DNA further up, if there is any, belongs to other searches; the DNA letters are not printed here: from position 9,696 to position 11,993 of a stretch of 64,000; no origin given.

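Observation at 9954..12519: PLP-dependent decarboxylase fused to a cyclic-nucleotide-binding domain, followed by a phosphoribosyltransferase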

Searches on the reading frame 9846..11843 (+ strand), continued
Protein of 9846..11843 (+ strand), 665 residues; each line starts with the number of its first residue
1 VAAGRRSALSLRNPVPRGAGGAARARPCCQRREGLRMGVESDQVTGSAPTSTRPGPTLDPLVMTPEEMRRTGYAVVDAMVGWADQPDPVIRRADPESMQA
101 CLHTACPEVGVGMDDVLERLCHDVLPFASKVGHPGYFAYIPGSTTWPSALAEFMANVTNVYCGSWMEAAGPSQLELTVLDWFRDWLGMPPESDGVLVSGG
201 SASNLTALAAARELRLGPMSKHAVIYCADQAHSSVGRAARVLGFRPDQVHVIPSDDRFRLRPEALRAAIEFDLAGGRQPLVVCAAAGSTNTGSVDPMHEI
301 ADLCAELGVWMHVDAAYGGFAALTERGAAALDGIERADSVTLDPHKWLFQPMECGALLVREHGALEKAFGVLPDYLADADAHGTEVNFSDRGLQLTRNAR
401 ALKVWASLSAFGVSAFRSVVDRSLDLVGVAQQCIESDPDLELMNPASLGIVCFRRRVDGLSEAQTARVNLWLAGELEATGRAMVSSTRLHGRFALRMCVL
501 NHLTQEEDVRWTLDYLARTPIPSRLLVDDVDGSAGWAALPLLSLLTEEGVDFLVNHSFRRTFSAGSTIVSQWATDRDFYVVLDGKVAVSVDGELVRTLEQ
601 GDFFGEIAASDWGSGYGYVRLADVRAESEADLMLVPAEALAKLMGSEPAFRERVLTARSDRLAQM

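Call 14: find_related_loci(query=A1, collection=genome_contigs, flank=10000)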
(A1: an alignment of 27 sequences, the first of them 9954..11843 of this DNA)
Query A1 (629 aa) in genome_contigs; peptide patterns used: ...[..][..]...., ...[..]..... (x = any residue, [..] = any of these).
600 stretches matched a pattern (row limit reached: there are more); 597 encode a relative of the query (tblastn E <= 1e-3); the best 80 are kept; 80 distinct loci.
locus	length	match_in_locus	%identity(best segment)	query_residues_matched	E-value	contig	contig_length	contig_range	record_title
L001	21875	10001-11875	55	23-626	0e+0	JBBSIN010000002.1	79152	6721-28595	MAG: Mycobacteriales bacterium isolate LS3_sbin.37 LS3_sbin.37_K_24031_L_79152_cov_21.0220, whole genome shotgun sequenc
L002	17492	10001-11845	55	24-626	0e+0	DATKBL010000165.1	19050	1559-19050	MAG TPA_asm: Actinomycetota bacterium isolate SMAG_U14419 k141_146153, whole genome shotgun sequence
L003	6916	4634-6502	54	23-626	0e+0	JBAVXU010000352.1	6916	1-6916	MAG: Mycobacteriales bacterium isolate MFD01004_ilm_asm_bin1 k127_11762, whole genome shotgun sequence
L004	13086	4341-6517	52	7-614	0e+0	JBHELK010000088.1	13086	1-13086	MAG: Actinomycetota bacterium isolate S2_bin.11.orig S2_k141_1250609, whole genome shotgun sequence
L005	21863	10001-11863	53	23-626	0e+0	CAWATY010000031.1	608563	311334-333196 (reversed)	MAG: uncultured Actinomycetota bacterium isolate MFD04212.bin.1.152 genome assembly, contig: contig_8963, whole genome s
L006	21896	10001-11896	53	13-626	0e+0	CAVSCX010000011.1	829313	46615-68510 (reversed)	MAG: uncultured Actinomycetota bacterium isolate MFD02581.bin.1.279 genome assembly, contig: contig_10428, whole genome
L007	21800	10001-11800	52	18-608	0e+0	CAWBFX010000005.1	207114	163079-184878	MAG: uncultured Actinomycetes bacterium isolate MFD08669.bin.2.35 genome assembly, contig: contig_40130, whole genome sh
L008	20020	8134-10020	50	23-629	0e+0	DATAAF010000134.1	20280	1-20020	MAG TPA_asm: Acidimicrobiales bacterium isolate SMAG_U6665 k141_4306025, whole genome shotgun sequence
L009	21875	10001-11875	52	23-626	0e+0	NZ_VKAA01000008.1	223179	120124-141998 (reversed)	Mycolicibacterium sp. 018/SC-01/001 NODE_8_length_223179_cov_35.599533, whole genome shotgun sequence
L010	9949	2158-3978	50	10-608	0e+0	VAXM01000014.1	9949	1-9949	MAG: Actinobacteria bacterium isolate AC_32 14_1009_16_40cm_scaffold_21129, whole genome shotgun sequence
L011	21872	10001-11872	51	23-626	0e+0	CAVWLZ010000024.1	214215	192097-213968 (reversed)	MAG: uncultured Solirubrobacterales bacterium isolate MFD04428.bin.3.448 genome assembly, contig: contig_74056, whole ge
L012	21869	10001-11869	49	23-626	0e+0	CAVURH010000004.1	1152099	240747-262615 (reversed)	MAG: uncultured Solirubrobacterales bacterium isolate MFD05521.bin.1.165 genome assembly, contig: contig_12364, whole ge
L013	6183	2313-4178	48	23-626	0e+0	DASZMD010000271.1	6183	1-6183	MAG TPA_asm: Solirubrobacteraceae bacterium isolate SMAG_U5882 k141_672234, whole genome shotgun sequence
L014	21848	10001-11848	49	24-628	0e+0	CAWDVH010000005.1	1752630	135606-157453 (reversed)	MAG: uncultured Actinomycetota bacterium isolate MFD05521.bin.1.148 genome assembly, contig: contig_30676, whole genome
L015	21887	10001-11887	48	23-629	0e+0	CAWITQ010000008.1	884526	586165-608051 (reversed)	MAG: uncultured Solirubrobacterales bacterium isolate MFD01213.bin.2.42 genome assembly, contig: contig_7423, whole geno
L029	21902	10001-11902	48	23-628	2e-177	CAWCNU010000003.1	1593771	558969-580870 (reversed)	MAG: uncultured Actinomycetes bacterium isolate MFD04212.bin.1.24 genome assembly, contig: contig_5461, whole genome sho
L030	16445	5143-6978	48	23-621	1e-176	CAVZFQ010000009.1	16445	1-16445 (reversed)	MAG: uncultured Actinomycetes bacterium isolate MFD05567.bin.1.192 genome assembly, contig: contig_163925, whole genome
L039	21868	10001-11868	48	24-628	4e-166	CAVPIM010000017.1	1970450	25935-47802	MAG: uncultured Actinomycetes bacterium isolate MFD00008.bin.2.138 genome assembly, contig: contig_7649, whole genome sh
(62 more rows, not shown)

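Call 20: find_encoding_contigs(protein=P0001, flank=8000, max_places=4)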
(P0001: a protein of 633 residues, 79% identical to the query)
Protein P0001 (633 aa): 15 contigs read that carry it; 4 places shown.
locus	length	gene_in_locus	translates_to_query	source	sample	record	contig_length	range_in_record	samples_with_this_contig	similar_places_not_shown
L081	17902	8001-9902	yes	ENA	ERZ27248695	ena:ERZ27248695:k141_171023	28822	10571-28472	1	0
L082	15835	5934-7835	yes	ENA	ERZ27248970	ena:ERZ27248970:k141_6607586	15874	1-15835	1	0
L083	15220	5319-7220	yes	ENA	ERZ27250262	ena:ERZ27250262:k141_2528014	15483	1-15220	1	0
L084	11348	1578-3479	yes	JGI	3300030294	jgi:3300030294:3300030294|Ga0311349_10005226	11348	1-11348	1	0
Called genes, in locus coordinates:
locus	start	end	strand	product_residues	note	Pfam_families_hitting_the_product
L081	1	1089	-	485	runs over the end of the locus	PF07992:Pyr_redox_2 (weak)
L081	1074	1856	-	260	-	PF02585:PIG-L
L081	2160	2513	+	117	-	PF00581:Rhodanese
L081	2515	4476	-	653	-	-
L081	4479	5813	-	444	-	-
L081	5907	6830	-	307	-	PF00126:HTH_1, PF03466:LysR_substrate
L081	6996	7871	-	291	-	PF00892:EamA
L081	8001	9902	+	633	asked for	PF00282:Pyridoxal_deC, PF00266:Aminotran_5 (weak), PF00155:Aminotran_1_2, PF00027:cNMP_binding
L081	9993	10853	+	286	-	PF02230:Abhydrolase_2 (faint), PF00561:Abhydrolase_1, PF06821:Ser_hydrolase (faint), PF12146:Hydrolase_4, PF12697:Abhydrolase_6, PF03096:Ndr (weak), PF12695:Abhydrolase_5 (faint), PF08386:Abhydrolase_4 (weak)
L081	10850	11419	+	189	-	PF04832:SOUL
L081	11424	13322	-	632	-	PF16177:ACAS_N, PF00501:AMP-binding, PF13193:AMP-binding_C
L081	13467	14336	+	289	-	PF03537:Glyco_hydro_114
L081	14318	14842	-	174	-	PF13302:Acetyltransf_3, PF00583:Acetyltransf_1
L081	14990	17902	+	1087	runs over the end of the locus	?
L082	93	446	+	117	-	PF00581:Rhodanese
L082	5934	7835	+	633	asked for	PF00282:Pyridoxal_deC, PF00266:Aminotran_5 (weak), PF00155:Aminotran_1_2, PF00027:cNMP_binding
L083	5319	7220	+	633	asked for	PF00282:Pyridoxal_deC, PF00266:Aminotran_5 (weak), PF00155:Aminotran_1_2, PF00027:cNMP_binding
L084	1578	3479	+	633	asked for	PF00282:Pyridoxal_deC, PF00266:Aminotran_5 (weak), PF00155:Aminotran_1_2, PF00027:cNMP_binding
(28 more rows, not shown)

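Call 21: find_encoding_contigs(protein=P0007, flank=8000, max_places=2)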
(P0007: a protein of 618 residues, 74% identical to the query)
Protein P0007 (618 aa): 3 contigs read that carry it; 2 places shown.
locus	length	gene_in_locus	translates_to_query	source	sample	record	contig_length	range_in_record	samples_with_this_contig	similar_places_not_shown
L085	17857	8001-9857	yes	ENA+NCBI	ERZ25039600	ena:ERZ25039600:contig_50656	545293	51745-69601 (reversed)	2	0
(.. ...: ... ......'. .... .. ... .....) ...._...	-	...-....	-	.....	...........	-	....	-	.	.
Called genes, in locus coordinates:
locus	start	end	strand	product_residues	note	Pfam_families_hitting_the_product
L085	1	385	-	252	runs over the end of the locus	-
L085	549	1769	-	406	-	PF00483:NTP_transferase, PF12804:NTP_transf_3 (weak), PF24894:Hexapep_GlmU, PF25247:LbH_GLGC (faint), PF25084:LbH_EIF2B (weak), PF25087:GMPPB_C (weak)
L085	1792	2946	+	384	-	PF13439:Glyco_transf_4, PF13579:Glyco_trans_4_4, PF20706:GT4-conflict, PF00534:Glycos_transf_1, PF13692:Glyco_trans_1_4, PF13524:Glyco_trans_1_2 (weak)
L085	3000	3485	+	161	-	PF10698:DUF2505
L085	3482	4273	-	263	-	PF00106:adh_short, PF08659:KR (weak), PF13561:adh_short_C2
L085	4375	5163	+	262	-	PF02517:Rce1-like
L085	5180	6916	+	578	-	PF00989:PAS, PF08448:PAS_4, PF13188:PAS_8, PF08447:PAS_3, PF13426:PAS_9, PF00990:GGDEF, PF00563:EAL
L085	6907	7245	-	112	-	PF06262:Zincin_1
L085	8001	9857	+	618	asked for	PF00282:Pyridoxal_deC, PF00027:cNMP_binding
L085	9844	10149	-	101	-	-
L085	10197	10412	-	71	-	-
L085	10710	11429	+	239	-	PF13385:Laminin_G_3, PF02210:Laminin_G_2 (weak)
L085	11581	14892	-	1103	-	PF00211:Guanylate_cyc, PF13191:AAA_16, PF13401:AAA_22 (weak)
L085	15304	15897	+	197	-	-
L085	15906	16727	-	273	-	PF05721:PhyH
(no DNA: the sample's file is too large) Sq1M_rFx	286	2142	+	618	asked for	PF00282:Pyridoxal_deC, PF00027:cNMP_binding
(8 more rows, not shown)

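Call 23: search_protein_families(library=pfam, proteins=[L012:8325-10013:-], max_evalue=0.001)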
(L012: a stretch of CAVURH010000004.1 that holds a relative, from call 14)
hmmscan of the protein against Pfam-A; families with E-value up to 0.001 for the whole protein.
L012:8325-10013:- (563 aa): 3 families
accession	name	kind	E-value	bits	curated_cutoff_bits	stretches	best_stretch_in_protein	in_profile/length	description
PF00027.35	cNMP_binding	-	2.2e-16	60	27.5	1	464-542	2-85/89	Cyclic nucleotide-binding domain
PF07690.21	MFS_1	-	1.2e-14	54.5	33.4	2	52-303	6-255/347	Major Facilitator Superfamily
PF05977.19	MFS_3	-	4.5e-05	22.5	27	1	79-428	48-400/524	Transmembrane secretion effector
